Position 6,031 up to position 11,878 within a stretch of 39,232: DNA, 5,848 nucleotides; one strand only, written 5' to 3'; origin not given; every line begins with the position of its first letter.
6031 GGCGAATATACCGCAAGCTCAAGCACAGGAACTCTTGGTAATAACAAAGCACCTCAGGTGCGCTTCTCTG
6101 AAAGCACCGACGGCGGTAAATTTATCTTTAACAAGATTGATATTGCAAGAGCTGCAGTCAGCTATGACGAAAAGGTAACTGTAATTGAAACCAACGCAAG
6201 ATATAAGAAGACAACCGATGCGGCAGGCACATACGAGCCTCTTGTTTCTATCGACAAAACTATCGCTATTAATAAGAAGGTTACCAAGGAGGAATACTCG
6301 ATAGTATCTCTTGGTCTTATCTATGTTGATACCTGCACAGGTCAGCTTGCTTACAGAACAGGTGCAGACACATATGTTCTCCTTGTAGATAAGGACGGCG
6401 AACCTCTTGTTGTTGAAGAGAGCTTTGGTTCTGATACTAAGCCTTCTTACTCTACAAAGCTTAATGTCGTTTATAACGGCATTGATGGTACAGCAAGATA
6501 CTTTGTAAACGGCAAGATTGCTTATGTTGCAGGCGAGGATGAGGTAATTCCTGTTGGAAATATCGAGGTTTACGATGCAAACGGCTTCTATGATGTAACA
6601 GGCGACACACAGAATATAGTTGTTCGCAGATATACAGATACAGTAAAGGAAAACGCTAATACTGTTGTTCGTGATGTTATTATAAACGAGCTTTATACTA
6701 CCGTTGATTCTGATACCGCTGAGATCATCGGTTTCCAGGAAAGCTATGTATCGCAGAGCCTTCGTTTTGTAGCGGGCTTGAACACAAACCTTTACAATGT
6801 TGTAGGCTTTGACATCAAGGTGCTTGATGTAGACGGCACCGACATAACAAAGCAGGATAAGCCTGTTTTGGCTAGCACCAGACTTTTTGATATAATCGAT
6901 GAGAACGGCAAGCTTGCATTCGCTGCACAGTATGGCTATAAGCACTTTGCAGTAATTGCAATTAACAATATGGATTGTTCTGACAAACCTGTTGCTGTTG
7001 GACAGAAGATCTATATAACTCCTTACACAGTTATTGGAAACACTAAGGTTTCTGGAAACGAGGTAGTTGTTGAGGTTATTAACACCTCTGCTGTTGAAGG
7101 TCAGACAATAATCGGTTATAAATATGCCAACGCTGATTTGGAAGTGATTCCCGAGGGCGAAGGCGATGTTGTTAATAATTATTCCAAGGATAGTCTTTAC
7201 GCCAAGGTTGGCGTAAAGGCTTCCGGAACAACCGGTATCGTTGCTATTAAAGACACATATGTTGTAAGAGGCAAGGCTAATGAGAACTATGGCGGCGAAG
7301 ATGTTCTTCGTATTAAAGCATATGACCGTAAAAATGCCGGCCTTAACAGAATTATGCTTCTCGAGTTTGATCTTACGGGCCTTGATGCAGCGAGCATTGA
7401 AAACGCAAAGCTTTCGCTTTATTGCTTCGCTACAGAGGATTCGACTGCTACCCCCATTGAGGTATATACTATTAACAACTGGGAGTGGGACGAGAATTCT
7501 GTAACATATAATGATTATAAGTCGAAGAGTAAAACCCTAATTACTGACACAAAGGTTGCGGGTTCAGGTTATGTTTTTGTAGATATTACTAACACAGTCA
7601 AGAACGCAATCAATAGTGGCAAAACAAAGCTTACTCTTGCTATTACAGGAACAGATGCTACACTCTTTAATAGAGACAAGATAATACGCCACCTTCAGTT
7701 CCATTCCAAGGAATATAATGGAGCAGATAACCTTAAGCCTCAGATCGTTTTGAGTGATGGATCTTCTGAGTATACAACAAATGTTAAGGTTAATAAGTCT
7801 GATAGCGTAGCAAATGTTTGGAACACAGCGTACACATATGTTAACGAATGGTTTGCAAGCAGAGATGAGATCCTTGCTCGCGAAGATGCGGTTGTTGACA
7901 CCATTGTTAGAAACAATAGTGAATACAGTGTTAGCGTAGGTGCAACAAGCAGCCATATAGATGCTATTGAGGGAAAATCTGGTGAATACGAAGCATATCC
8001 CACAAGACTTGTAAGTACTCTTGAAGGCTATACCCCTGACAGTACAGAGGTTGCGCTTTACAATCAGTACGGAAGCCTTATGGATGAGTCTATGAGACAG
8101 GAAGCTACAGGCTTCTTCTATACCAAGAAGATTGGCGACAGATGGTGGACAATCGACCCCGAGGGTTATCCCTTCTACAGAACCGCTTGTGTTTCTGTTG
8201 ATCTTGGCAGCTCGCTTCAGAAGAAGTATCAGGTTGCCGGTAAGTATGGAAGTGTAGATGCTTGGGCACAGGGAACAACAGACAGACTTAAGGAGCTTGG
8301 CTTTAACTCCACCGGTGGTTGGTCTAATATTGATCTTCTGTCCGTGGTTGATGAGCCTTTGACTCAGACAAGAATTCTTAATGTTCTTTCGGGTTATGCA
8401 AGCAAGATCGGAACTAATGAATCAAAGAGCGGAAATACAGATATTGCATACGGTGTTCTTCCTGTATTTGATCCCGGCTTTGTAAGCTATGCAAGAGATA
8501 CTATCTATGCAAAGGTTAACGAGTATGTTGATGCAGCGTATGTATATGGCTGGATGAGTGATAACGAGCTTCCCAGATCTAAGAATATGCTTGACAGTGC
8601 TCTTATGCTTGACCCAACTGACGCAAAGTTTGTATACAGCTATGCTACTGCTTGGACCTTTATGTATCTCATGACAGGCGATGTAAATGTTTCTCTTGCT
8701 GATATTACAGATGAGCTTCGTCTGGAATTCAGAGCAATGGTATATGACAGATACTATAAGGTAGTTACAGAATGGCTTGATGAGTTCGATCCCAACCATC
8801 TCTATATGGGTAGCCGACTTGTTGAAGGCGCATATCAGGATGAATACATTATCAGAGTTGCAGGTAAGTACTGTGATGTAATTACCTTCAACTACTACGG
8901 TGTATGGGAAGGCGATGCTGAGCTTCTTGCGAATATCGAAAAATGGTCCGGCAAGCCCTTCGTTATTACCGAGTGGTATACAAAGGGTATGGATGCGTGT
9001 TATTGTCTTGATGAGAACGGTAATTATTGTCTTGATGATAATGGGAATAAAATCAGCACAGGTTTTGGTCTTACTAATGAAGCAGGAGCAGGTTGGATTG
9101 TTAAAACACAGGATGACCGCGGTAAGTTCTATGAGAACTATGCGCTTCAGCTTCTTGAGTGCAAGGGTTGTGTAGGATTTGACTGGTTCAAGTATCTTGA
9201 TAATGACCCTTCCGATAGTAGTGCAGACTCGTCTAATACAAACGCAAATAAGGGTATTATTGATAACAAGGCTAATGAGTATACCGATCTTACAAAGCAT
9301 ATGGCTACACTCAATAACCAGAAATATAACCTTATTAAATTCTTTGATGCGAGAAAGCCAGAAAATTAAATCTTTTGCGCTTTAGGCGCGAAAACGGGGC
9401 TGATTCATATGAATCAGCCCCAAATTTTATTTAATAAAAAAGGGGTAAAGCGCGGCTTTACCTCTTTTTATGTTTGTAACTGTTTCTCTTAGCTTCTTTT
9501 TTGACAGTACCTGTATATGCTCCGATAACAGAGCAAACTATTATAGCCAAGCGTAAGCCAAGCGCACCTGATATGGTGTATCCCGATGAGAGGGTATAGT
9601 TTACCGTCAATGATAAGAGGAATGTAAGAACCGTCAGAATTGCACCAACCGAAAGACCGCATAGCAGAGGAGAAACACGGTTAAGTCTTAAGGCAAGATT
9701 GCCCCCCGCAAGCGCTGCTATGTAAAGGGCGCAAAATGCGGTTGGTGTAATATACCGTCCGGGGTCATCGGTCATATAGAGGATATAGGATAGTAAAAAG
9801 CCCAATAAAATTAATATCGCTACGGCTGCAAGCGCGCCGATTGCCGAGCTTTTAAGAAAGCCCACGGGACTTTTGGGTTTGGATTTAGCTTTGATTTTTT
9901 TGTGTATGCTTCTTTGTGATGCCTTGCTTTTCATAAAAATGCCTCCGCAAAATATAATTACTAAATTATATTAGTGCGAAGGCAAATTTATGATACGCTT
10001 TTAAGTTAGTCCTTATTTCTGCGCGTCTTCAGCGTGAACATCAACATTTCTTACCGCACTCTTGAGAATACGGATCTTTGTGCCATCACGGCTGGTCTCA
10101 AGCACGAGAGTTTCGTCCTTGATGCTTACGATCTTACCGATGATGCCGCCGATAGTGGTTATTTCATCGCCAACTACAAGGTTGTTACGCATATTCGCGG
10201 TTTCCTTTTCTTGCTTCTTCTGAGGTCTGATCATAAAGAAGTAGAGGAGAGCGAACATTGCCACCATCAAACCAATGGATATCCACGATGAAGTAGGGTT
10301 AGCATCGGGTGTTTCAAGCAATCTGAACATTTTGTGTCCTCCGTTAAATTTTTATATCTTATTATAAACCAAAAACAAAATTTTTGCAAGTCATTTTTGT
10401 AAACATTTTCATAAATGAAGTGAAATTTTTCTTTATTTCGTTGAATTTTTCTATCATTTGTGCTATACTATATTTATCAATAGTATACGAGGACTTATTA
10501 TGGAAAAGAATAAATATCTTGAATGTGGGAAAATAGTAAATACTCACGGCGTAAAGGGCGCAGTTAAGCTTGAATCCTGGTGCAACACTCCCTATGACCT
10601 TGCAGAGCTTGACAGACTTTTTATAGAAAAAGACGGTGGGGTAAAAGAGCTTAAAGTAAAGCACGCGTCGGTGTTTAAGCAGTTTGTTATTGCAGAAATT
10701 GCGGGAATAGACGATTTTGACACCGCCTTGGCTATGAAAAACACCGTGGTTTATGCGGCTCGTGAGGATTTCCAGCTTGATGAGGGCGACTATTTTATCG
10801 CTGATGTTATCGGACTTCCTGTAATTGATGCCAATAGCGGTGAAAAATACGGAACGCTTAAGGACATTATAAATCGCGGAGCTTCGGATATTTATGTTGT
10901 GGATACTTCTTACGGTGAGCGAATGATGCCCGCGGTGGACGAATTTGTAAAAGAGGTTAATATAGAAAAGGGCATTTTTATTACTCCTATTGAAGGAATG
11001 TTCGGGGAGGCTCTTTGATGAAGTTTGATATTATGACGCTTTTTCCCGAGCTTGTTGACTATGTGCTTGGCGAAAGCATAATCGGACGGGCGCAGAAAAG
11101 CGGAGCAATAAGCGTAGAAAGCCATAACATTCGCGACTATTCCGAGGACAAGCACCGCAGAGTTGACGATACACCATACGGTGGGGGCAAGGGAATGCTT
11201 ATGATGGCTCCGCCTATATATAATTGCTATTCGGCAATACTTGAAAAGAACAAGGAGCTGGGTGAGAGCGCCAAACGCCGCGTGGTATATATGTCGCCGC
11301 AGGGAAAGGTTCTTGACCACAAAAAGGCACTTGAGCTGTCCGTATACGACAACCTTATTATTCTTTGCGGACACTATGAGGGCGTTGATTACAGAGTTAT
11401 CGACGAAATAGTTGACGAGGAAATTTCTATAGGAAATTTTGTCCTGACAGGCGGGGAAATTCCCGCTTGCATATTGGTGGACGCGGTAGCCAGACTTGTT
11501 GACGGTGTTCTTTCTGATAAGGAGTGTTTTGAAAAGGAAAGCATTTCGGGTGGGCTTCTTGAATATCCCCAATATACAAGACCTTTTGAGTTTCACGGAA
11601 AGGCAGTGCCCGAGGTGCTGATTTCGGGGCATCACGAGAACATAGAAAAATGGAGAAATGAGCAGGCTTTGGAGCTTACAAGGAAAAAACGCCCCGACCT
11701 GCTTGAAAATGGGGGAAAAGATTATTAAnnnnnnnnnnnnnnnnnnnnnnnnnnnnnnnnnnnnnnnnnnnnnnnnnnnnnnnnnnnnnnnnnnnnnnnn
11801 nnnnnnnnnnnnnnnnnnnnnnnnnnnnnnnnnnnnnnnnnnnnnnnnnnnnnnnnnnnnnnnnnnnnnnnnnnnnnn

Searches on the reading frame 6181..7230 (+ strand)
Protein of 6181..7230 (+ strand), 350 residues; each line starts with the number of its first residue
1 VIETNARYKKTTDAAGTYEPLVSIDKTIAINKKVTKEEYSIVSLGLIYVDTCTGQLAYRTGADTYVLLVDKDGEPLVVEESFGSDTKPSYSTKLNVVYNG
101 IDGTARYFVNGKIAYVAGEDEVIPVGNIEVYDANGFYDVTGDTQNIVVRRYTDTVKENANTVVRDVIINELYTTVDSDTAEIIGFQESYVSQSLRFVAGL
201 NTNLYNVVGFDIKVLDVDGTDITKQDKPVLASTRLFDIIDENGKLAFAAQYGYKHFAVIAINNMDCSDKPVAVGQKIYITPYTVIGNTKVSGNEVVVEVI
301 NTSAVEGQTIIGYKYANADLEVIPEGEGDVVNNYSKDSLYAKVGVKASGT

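Call 65: search_protein_families(library=pfam, proteins=[window:6181-7230:+], max_evalue=0.001)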
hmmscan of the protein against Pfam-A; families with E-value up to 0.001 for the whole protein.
window:6181-7230:+ (350 aa): 0 families

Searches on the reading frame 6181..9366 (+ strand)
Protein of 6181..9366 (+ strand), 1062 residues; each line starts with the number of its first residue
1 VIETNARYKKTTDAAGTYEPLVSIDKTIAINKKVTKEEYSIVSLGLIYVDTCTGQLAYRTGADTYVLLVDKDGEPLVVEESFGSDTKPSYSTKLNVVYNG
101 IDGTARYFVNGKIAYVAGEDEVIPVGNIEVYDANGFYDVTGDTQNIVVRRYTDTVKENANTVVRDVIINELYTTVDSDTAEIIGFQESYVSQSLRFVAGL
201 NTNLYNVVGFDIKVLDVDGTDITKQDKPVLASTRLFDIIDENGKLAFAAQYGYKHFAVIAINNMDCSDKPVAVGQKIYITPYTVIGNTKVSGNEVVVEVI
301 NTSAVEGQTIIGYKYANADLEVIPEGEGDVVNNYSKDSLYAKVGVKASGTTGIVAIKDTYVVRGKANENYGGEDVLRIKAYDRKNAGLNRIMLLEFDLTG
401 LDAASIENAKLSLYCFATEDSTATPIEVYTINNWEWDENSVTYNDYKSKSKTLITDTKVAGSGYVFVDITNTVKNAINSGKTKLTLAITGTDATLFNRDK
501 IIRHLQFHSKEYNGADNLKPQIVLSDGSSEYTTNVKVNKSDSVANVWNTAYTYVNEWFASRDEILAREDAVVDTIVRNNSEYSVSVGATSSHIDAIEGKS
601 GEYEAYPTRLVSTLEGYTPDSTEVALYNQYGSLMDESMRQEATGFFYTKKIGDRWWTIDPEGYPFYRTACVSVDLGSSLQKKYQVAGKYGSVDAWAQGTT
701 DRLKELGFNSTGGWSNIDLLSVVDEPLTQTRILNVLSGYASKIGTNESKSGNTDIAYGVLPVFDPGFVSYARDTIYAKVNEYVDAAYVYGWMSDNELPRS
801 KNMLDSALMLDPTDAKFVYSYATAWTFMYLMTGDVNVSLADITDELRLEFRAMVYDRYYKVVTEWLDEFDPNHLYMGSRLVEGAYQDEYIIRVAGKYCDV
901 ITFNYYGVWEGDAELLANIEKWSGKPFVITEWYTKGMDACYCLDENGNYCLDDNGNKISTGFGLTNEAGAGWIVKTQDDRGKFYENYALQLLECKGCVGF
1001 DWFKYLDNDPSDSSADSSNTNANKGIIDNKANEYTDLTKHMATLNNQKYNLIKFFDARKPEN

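Call 10: search_solved_structures(query=window:6181-9366:+, max_evalue=0.01)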
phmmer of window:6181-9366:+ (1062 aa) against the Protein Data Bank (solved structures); distinct sequences matched with E-value up to 0.01: 6.
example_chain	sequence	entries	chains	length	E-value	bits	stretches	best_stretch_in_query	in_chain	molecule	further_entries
5t3b_A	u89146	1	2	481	3.8e-47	164.1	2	607-939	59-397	Glycoside Hydrolase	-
4bq2_A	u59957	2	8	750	1.9e-22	82.3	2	835-1041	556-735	B-AGARASE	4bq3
4bq4_A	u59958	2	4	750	3.9e-22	81.3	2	835-1041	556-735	B-AGARASE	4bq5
5z6p_A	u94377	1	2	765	7.1e-19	70.5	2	677-933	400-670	B-agarase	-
6xj9_A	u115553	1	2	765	9.3e-17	63.5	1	854-936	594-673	Agarase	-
8wab_A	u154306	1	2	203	3.4e-13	51.7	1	352-533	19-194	DNRLRE domain-containing protein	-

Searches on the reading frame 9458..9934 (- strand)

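Call 15: search_protein_families(library=pfam, proteins=[window:9458-9934:-], max_evalue=0.001)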
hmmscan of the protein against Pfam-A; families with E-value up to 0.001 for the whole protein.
window:9458-9934:- (158 aa): 2 families
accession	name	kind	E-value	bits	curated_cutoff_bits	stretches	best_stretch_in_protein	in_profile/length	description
PF12670.12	DUF3792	-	7.3e-08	33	31.3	1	31-139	6-112/115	Protein of unknown function (DUF3792)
PF25592.1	DUF7937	-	6.8e-05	22.3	31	1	27-134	282-391/402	Domain of unknown function (DUF7937)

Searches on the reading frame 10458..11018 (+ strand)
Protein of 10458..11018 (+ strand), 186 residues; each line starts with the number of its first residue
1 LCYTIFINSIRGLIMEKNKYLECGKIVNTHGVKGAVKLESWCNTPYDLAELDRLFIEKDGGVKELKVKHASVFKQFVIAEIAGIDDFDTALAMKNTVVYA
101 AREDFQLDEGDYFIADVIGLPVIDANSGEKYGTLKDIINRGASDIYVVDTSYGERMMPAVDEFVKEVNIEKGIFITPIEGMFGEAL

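Call 15: search_protein_families(library=pfam, proteins=[window:10458-11018:+], max_evalue=0.001)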
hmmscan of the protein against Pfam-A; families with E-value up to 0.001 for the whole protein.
window:10458-11018:+ (186 aa): 3 families
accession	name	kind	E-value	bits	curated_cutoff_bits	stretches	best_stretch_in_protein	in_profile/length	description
PF01782.24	RimM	-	8.8e-19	68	23.5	1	23-104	2-84/84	RimM N-terminal domain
PF05239.21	PRC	-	1.3e-08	35.1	21.2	1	110-176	2-71/78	PRC-barrel domain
PF24986.1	PRC_RimM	-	5.4e-07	29.6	27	1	116-173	3-60/69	RimM PRC barrel domain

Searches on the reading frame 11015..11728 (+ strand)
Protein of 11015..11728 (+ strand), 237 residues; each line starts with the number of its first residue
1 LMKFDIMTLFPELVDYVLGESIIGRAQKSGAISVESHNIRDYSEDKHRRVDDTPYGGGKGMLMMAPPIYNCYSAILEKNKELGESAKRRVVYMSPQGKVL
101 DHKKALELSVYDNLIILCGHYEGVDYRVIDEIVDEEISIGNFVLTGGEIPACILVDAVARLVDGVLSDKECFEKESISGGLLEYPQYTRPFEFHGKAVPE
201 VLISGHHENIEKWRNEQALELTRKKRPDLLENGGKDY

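Call 15: search_protein_families(library=pfam, proteins=[window:11015-11728:+], max_evalue=0.001)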
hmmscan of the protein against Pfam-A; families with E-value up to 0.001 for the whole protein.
window:11015-11728:+ (237 aa): 1 family
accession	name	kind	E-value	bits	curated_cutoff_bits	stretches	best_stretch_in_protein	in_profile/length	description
PF01746.26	tRNA_m1G_MT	-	5.8e-58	196.3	27.3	1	24-227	2-195/195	tRNA (Guanine-1)-methyltransferase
